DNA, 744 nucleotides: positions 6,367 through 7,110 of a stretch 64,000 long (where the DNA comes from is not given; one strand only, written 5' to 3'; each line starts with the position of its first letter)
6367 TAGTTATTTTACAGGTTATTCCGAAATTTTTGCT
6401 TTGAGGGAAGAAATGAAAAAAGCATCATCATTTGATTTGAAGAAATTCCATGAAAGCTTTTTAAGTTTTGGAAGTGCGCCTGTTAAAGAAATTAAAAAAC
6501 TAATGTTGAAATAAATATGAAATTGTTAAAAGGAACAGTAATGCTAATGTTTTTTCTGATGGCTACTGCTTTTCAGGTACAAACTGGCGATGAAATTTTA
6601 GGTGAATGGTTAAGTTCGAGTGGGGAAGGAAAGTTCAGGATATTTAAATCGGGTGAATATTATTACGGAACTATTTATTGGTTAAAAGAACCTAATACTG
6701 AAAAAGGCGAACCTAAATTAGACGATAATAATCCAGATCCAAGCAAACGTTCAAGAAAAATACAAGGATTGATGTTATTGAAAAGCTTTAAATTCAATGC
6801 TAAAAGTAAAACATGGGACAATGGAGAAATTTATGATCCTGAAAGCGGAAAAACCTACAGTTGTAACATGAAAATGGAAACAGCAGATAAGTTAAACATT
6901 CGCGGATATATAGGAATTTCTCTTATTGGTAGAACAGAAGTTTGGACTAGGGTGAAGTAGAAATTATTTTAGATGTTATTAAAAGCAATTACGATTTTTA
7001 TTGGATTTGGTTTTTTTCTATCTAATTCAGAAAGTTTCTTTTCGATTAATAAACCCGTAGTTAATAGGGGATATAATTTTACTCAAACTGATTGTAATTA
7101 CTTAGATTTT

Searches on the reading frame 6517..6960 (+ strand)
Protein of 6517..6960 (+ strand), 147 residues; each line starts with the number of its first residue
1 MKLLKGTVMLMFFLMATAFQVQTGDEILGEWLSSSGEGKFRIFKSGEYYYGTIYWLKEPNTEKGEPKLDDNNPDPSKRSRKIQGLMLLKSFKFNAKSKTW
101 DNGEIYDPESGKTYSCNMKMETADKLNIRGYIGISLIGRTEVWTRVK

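Call 60: search_protein_families(library=pfam, proteins=[window:6517-6960:+], max_evalue=0.0001)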
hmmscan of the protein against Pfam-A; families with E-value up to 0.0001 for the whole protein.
window:6517-6960:+ (147 aa): 1 family
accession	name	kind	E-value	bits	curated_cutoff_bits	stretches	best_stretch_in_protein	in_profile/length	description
PF09917.15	DUF2147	-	5.1e-36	124.1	27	1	29-145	1-112/112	Uncharacterized protein conserved in bacteria (DUF2147)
